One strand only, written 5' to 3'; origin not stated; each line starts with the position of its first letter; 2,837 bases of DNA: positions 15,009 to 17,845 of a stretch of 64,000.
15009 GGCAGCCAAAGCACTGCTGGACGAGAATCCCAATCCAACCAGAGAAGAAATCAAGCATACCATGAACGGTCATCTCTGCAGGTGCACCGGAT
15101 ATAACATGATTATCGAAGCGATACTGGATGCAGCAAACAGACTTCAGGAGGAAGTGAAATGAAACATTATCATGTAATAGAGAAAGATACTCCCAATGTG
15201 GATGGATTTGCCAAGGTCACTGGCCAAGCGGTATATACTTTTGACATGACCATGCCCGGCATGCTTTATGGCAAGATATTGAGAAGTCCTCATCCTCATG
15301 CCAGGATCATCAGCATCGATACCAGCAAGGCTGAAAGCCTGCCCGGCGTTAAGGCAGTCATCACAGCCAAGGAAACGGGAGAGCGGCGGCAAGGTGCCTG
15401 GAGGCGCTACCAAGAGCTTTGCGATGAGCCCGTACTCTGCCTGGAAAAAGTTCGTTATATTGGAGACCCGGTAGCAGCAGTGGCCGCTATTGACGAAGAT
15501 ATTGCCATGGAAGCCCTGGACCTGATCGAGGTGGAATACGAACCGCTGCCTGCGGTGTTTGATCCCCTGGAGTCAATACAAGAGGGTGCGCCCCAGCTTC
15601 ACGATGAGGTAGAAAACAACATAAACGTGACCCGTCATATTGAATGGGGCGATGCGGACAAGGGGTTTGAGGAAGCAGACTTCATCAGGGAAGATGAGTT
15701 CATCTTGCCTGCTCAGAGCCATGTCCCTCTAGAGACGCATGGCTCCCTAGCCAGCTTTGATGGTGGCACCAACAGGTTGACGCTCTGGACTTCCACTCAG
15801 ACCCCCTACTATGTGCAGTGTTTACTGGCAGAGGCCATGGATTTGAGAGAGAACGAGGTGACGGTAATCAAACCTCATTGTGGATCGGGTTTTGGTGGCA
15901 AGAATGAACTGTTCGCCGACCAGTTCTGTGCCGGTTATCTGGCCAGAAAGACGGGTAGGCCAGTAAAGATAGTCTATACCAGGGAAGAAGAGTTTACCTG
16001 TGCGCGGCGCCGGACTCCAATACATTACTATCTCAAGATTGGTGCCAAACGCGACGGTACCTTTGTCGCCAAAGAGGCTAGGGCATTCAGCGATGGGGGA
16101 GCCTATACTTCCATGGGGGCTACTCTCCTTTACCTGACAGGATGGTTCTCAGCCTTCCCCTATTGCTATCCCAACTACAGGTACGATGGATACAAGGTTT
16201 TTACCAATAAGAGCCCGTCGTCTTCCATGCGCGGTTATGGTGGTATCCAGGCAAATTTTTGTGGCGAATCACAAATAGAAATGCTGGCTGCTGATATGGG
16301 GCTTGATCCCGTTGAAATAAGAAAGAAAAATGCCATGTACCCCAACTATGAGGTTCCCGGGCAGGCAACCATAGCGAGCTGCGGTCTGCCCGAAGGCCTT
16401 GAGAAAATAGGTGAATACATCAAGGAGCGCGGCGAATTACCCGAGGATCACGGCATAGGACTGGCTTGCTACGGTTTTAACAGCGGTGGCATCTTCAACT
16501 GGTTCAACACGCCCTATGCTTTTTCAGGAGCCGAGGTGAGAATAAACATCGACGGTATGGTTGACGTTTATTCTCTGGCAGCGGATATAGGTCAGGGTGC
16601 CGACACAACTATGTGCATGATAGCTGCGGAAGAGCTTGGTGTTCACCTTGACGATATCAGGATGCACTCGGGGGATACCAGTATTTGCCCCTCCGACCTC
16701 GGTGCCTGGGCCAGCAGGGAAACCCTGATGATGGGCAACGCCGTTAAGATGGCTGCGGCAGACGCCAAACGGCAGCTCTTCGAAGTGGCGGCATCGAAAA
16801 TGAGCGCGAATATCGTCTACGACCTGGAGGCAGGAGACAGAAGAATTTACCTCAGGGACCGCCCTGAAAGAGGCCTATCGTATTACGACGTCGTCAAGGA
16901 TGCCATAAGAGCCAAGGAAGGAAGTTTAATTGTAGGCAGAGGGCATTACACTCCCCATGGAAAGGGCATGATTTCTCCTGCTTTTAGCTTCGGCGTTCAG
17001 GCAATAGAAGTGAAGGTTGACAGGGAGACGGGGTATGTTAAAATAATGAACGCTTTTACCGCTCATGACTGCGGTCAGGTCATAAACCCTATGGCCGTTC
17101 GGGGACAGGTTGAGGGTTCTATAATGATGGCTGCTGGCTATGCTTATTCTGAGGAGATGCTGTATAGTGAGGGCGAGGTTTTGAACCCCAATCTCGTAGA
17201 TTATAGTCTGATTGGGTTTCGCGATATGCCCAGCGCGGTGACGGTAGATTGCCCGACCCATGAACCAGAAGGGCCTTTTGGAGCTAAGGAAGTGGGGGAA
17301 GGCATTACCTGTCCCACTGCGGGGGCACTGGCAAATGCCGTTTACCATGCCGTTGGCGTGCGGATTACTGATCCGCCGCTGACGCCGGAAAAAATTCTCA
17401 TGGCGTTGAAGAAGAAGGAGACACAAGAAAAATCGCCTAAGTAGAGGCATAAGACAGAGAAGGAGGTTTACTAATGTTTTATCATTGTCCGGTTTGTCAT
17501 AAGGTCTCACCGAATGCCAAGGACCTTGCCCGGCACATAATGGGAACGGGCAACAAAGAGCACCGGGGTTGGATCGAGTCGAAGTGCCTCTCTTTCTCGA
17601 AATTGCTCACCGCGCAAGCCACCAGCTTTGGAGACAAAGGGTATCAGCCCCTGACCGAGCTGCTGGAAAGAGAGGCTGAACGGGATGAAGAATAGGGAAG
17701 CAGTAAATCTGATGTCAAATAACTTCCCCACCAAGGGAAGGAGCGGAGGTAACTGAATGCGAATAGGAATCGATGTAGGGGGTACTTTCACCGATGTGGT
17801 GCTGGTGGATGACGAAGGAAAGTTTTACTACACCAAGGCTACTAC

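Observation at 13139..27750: Candidate undescribed catabolic island coupling a Mo-hydroxylase, an ATP-dependent lactamase and a Mo/W reductase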

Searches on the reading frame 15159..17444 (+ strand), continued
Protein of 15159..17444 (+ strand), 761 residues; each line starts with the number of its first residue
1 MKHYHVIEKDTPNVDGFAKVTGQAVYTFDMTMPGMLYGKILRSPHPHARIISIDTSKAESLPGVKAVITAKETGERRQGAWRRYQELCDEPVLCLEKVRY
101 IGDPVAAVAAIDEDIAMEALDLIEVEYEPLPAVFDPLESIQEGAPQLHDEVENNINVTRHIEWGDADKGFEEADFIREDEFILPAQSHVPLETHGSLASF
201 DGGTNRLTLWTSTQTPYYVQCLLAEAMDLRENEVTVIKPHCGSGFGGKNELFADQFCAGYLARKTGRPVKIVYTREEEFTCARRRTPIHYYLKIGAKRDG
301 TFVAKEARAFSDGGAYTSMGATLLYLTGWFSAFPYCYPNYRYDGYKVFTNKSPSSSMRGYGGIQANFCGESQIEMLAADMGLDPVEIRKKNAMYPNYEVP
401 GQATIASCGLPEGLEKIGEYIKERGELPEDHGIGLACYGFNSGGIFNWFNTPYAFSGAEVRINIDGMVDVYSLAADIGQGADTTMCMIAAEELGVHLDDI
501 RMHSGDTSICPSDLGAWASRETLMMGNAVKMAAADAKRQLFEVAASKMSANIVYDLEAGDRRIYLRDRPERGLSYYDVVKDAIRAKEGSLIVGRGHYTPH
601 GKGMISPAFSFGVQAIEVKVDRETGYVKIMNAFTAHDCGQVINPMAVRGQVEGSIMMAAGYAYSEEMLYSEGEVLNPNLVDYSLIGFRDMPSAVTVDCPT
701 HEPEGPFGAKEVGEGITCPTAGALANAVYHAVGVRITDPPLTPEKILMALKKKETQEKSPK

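Call 73: search_solved_structures(query=window:15159-17444:+, max_evalue=1e-80, show_alignments=4)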
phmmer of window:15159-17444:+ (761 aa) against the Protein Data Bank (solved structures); distinct sequences matched with E-value up to 1e-80: 4.
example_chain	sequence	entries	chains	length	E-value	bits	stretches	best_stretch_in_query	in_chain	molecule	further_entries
1rm6_A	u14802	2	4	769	2.3e-149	502.4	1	9-755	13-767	4-hydroxybenzoyl-CoA reductase alpha subunit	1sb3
8uem_A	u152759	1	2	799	2.2e-88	300.7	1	20-754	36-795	Carbon monoxide dehydrogenase (Large chain), CoxL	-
7dqx_A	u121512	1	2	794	1.8e-85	291.1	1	20-748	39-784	6-hydroxypseudooxynicotine dehydrogenase complex subunit gamma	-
1t3q_B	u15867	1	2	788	9.6e-85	288.7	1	20-753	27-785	quinoline 2-oxidoreductase large subunit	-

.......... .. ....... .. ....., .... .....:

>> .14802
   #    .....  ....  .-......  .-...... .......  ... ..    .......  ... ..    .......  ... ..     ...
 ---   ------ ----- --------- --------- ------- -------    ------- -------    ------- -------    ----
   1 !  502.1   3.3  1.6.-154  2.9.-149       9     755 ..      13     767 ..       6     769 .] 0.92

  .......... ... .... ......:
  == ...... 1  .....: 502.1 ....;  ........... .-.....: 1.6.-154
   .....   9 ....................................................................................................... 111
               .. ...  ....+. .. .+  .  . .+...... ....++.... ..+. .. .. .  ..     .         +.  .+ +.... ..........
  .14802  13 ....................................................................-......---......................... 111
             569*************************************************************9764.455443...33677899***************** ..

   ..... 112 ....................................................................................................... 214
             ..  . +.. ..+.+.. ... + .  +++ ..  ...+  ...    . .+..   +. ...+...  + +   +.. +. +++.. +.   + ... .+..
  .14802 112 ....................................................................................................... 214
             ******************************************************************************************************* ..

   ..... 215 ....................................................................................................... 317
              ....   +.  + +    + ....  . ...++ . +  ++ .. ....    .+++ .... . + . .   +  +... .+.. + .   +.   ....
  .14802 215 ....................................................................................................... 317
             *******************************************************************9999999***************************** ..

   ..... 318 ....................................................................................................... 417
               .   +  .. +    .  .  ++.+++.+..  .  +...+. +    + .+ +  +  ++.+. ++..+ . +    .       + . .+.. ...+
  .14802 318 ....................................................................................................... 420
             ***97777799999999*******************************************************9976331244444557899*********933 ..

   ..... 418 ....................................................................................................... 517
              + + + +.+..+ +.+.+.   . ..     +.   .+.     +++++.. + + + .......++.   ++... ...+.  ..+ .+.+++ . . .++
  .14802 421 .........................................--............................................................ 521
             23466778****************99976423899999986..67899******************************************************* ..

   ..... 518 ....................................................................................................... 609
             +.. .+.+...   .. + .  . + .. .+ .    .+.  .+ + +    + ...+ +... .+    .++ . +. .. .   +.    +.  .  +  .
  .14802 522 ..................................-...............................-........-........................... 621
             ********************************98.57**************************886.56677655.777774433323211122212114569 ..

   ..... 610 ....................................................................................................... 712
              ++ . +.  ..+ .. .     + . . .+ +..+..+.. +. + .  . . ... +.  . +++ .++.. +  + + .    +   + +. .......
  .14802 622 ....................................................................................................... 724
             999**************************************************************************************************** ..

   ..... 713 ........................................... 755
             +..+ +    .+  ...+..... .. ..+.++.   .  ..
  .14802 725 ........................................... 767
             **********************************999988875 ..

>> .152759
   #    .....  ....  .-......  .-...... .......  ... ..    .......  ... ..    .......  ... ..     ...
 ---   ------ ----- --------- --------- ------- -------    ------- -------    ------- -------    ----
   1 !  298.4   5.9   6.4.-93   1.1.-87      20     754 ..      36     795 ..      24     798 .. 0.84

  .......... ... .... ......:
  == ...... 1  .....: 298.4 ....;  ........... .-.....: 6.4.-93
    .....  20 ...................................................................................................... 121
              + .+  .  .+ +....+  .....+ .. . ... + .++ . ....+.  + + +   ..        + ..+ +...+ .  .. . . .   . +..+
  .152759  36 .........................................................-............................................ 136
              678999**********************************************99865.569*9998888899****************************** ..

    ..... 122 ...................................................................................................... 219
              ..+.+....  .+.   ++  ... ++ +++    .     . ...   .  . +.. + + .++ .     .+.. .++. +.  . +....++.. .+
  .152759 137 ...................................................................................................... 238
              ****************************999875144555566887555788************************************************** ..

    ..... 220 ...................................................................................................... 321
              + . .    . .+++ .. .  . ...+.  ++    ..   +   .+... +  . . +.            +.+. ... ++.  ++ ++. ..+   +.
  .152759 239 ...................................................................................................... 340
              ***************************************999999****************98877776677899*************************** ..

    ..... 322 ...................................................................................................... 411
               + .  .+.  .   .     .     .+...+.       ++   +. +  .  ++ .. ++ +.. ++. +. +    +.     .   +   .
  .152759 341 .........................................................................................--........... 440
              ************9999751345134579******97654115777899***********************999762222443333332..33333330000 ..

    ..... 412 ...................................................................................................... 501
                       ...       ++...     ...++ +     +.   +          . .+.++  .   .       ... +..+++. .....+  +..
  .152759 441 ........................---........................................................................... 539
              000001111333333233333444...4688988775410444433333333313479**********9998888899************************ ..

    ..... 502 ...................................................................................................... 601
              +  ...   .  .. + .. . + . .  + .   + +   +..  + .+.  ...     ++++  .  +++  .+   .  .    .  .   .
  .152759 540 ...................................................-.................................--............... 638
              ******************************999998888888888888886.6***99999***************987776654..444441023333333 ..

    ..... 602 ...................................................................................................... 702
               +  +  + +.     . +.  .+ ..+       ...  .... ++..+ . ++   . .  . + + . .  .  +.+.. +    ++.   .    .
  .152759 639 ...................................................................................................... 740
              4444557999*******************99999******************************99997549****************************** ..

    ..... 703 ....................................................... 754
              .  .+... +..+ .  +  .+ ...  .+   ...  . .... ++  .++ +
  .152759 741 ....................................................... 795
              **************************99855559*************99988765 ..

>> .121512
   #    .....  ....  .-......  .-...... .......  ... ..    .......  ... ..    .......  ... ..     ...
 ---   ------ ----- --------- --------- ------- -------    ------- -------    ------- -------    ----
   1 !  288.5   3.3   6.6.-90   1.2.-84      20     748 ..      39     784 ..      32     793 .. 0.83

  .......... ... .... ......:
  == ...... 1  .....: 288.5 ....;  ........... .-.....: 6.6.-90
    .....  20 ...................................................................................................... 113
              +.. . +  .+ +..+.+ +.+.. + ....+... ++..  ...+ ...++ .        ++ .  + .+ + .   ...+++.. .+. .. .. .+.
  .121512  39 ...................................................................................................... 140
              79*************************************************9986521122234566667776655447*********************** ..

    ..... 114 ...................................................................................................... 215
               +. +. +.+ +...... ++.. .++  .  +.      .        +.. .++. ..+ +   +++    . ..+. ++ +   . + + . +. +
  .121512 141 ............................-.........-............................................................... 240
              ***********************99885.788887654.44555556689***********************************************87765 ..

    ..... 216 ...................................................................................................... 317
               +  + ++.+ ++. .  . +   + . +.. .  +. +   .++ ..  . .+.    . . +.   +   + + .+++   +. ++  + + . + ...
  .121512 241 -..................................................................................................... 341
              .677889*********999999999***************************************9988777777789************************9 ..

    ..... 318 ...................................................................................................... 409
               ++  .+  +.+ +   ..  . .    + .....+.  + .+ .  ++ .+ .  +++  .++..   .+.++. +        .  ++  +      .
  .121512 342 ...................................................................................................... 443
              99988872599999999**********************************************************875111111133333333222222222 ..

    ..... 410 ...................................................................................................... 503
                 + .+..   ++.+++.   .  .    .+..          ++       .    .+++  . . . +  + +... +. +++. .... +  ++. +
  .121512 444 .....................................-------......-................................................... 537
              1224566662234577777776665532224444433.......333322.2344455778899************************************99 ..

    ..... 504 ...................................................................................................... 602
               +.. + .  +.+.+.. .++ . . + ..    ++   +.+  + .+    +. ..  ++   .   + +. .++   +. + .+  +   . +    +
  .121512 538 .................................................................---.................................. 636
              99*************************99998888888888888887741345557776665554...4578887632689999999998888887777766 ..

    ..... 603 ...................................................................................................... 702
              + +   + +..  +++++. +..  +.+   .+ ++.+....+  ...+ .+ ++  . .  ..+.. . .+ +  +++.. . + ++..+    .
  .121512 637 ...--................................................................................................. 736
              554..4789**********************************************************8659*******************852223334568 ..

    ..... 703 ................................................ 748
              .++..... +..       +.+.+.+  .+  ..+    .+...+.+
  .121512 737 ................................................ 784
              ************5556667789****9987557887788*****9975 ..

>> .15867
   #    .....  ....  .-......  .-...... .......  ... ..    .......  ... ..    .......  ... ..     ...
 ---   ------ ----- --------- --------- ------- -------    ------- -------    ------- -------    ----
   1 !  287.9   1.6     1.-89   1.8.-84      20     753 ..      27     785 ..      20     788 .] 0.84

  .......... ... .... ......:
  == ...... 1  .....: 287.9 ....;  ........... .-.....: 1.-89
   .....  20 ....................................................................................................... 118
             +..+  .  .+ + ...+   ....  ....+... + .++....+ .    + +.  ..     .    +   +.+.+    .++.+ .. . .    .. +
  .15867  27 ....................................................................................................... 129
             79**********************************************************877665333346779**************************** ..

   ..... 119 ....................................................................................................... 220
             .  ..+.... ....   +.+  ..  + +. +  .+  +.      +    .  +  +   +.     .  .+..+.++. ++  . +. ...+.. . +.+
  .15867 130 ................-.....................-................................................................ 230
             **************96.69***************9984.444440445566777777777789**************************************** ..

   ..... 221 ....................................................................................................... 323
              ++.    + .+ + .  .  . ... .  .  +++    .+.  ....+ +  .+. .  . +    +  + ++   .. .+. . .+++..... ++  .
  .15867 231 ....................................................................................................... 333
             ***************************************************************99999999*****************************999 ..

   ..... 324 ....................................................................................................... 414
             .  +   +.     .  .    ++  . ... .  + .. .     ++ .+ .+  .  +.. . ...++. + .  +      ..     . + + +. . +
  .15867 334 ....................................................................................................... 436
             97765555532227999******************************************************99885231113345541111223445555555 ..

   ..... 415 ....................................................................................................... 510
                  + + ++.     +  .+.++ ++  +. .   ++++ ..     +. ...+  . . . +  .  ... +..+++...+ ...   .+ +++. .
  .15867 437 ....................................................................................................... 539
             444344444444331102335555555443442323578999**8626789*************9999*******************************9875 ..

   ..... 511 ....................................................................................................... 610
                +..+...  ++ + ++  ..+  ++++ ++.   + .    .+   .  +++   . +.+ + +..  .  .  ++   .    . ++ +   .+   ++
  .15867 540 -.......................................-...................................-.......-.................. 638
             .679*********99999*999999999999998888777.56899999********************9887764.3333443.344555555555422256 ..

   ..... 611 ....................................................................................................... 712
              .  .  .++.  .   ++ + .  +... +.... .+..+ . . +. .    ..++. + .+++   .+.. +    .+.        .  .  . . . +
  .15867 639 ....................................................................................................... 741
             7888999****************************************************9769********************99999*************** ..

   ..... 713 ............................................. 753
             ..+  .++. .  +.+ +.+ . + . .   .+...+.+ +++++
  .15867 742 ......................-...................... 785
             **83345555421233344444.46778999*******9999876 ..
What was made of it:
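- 15159..17444 (+): Molybdopterin large subunit, in the clade nearest 4-hydroxybenzoyl-CoA reductase alpha. It has MRGYGG instead of the CODH loop and keeps the catalytic Glu (call 73).
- On XDH / Mo-hydroxylase family (general): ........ aligns with the catalytic Glu motif of HcrA, CODH and Qor (call 73).
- On Aerobic CO dehydrogenase (CoxLMS): MRGYGG occupies that position (call 73).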

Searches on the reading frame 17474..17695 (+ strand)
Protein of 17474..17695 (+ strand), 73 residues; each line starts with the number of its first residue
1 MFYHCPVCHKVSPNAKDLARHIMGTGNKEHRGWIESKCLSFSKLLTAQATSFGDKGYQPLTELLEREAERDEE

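Call 3: search_protein_families(library=pfam, proteins=[window:17474-17695:+], max_evalue=0.001)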
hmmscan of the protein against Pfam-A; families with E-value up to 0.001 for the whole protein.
window:17474-17695:+ (73 aa): 2 families
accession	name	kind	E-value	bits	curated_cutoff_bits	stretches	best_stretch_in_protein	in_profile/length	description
PF19126.5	DUF5810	-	3.7e-06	27.4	26.9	1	1-42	1-45/66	Family of unknown function (DUF5810)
PF00096.32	zf-C2H2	-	0.00031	21.5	25.2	1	3-23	1-21/23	Zinc finger, C2H2 type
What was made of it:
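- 17474..17695 (+): 73-aa C2H2-like zinc-finger protein (DUF5810), accessory to the XDH module. Pfam (call 3).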

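Call 4: search_protein_families(library=ncbifam, proteins=[window:17474-17695:+], max_evalue=0.001)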
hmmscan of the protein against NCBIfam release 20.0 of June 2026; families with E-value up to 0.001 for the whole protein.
window:17474-17695:+ (73 aa): 0 families
